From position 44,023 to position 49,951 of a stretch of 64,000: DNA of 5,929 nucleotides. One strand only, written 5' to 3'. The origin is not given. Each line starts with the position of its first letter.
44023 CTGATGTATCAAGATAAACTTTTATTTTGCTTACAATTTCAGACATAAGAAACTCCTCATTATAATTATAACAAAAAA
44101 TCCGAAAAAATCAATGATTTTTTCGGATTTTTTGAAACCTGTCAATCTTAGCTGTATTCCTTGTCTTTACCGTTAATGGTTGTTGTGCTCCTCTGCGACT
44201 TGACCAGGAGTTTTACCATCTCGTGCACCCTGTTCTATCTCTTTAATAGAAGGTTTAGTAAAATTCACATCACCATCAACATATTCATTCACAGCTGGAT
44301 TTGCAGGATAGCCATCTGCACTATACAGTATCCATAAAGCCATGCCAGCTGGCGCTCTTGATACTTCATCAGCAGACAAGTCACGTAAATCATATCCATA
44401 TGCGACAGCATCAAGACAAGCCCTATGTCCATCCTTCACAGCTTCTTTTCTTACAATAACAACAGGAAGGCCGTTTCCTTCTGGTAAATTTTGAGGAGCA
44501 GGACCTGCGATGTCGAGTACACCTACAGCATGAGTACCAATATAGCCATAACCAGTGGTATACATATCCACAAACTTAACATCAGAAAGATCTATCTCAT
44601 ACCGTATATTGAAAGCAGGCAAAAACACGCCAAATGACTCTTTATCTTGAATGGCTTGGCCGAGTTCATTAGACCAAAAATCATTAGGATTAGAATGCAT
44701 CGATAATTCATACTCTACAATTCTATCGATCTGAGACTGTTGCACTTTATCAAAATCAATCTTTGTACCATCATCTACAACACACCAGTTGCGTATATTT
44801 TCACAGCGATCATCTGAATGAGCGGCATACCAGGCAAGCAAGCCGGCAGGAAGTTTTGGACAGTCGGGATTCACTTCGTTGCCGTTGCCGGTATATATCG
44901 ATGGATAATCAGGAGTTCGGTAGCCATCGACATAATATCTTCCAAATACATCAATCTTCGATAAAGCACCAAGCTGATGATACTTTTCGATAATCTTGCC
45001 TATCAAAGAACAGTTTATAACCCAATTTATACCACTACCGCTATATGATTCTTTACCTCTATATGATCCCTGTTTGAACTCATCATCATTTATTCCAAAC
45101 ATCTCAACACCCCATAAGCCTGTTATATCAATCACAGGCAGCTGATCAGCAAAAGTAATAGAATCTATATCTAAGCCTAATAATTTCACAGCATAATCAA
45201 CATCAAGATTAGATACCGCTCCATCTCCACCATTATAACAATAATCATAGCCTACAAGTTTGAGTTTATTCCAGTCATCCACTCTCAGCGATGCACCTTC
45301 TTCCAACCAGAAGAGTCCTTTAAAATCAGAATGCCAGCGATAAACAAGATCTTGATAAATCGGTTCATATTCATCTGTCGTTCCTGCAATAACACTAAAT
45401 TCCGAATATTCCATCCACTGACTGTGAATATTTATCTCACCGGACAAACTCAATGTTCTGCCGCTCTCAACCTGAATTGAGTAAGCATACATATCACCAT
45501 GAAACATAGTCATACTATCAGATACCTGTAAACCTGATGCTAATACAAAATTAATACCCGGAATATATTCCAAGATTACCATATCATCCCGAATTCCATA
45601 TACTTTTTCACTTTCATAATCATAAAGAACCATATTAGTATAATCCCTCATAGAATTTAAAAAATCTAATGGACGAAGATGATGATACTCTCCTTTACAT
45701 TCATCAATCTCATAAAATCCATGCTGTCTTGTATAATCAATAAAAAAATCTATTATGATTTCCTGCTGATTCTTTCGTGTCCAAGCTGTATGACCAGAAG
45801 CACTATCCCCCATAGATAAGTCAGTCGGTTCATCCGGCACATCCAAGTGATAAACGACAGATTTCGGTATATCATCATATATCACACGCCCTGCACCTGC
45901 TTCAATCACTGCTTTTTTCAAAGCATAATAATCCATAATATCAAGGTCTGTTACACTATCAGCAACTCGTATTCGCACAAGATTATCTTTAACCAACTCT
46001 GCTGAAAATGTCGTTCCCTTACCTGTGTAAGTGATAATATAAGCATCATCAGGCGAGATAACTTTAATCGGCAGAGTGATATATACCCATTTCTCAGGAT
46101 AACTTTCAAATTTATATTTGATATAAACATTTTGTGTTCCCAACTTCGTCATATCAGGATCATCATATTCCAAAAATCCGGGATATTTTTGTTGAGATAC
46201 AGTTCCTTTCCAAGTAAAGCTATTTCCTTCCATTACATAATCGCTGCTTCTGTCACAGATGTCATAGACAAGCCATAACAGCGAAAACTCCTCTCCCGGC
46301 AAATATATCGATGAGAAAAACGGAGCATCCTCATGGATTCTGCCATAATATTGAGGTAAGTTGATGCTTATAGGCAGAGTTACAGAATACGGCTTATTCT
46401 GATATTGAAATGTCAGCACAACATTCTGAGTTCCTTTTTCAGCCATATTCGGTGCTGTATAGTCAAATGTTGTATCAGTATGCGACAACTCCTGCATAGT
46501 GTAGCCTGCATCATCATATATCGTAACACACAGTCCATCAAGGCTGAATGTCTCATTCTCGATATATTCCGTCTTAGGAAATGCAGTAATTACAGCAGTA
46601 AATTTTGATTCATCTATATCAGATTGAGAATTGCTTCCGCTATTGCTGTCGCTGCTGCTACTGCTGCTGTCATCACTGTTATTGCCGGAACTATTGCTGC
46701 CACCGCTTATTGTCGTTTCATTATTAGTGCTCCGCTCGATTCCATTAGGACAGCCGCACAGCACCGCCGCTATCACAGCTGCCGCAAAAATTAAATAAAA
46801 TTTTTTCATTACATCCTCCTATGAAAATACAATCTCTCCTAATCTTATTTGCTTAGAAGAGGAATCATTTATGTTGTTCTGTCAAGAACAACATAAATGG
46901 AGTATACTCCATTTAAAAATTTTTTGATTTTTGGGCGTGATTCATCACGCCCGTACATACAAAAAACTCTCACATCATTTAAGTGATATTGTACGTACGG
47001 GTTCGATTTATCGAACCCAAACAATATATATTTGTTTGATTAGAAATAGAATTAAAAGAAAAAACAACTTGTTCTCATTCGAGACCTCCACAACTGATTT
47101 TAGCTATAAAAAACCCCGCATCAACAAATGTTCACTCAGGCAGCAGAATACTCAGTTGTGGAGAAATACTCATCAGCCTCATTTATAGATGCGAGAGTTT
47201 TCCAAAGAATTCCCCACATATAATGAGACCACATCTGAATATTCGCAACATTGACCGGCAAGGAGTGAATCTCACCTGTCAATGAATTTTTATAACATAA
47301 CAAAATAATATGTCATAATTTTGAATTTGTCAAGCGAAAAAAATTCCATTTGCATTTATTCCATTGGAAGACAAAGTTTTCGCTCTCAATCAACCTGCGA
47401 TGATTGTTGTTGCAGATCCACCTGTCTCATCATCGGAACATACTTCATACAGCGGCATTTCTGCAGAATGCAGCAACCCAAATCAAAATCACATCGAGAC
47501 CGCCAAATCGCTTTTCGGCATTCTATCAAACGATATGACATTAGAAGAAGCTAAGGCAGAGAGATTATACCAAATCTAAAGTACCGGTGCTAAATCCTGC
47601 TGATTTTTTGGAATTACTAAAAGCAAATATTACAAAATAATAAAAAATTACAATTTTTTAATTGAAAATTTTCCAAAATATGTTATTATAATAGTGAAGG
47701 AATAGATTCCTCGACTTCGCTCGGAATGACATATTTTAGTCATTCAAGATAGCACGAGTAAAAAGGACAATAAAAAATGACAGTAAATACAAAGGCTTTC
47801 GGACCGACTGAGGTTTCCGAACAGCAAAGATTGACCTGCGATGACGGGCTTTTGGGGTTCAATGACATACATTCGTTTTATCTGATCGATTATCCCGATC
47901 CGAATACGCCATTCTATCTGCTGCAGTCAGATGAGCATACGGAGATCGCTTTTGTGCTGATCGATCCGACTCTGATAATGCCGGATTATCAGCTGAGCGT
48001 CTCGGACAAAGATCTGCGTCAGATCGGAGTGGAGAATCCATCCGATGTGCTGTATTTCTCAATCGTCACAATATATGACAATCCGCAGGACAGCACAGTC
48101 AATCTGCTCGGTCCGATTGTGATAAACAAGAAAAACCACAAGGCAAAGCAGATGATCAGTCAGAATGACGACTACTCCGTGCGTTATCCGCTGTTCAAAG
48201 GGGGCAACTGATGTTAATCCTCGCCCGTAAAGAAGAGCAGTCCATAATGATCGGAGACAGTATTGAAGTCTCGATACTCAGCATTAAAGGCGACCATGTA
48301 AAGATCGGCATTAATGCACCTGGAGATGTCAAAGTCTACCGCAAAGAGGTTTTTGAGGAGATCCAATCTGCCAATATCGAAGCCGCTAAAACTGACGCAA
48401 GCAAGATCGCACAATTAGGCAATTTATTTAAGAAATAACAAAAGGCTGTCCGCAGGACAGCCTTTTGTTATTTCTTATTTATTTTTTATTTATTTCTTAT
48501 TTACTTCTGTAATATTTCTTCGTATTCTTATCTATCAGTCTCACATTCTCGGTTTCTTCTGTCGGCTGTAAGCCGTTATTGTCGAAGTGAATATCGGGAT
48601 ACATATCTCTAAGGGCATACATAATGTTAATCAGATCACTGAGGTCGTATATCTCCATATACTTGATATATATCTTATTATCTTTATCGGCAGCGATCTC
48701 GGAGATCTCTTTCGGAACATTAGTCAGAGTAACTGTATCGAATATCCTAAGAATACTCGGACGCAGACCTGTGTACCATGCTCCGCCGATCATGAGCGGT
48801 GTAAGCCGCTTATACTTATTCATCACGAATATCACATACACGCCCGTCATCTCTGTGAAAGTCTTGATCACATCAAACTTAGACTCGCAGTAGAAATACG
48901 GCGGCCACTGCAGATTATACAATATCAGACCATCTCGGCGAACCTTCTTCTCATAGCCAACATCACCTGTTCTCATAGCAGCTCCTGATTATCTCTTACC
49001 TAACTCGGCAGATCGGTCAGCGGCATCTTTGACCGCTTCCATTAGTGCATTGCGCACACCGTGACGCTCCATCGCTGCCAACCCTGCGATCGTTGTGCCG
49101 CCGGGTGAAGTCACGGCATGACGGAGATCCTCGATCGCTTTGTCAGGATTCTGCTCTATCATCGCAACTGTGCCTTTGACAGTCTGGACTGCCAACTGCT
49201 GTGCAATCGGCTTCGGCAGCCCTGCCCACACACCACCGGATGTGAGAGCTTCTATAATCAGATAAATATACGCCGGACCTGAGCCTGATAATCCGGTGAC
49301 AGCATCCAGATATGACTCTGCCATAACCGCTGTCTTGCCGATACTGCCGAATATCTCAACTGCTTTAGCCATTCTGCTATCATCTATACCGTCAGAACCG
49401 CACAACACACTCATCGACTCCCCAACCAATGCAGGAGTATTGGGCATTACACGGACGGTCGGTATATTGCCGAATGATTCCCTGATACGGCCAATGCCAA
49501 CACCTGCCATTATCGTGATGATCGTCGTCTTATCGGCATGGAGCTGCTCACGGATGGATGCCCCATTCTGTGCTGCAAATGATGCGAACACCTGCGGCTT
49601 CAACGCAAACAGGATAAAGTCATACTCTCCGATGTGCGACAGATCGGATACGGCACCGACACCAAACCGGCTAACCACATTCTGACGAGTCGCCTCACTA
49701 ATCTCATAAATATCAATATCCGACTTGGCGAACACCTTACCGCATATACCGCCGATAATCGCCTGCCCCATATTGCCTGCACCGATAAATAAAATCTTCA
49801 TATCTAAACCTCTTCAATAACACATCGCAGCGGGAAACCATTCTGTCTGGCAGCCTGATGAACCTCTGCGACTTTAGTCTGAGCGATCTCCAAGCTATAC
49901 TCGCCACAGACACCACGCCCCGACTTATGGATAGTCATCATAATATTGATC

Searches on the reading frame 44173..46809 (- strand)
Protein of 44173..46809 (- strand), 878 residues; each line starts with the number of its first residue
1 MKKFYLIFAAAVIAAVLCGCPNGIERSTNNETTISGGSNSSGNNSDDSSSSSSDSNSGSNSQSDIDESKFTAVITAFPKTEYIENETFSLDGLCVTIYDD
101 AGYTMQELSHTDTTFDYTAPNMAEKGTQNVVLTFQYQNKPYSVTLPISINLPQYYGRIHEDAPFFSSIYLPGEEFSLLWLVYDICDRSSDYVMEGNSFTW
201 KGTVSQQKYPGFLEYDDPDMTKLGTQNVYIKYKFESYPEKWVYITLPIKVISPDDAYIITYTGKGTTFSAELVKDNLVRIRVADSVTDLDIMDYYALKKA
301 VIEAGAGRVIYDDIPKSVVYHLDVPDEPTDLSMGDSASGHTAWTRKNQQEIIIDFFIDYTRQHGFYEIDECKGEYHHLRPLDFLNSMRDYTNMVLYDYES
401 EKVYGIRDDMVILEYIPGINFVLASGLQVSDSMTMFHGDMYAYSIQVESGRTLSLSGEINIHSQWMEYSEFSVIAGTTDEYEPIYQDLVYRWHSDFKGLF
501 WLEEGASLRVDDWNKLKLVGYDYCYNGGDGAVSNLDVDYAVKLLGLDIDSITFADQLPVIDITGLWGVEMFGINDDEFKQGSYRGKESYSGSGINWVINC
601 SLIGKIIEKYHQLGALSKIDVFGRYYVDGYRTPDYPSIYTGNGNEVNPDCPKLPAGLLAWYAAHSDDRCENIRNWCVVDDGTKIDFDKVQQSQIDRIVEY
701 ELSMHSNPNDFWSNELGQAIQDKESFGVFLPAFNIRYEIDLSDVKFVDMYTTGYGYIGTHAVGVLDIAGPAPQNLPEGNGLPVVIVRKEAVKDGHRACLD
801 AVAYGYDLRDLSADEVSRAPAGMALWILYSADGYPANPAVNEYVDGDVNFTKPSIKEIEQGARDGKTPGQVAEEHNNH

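Call 11: search_protein_families(library=pfam, proteins=[window:44173-46809:-])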
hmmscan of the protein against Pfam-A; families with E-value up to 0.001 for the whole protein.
window:44173-46809:- (878 aa): 1 family
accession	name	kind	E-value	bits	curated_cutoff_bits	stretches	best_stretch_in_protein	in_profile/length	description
PF07523.18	Big_3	-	0.00032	21.3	21.2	1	78-144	4-67/68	Bacterial Ig-like domain (group 3)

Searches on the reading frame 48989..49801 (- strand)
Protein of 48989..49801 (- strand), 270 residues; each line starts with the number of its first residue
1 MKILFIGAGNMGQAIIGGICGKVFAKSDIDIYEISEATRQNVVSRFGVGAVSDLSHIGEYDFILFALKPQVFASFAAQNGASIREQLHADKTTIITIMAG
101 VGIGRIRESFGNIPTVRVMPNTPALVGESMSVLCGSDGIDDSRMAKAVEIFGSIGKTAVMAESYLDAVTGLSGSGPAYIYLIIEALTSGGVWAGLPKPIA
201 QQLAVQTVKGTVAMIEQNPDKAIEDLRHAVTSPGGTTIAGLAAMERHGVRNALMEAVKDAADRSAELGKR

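Call 66: search_protein_families(library=pfam, proteins=[window:48989-49801:-])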
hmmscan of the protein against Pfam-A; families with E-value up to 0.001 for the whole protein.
window:48989-49801:- (270 aa): 2 families
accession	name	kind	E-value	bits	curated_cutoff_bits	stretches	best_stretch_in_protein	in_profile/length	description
PF14748.11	P5CR_dimer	-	1.6e-38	131.6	25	1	162-267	1-105/105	Pyrroline-5-carboxylate reductase dimerisation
PF03807.23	F420_oxidored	-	1.6e-07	32.2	21.6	1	2-86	1-81/94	NADP oxidoreductase coenzyme F420-dependent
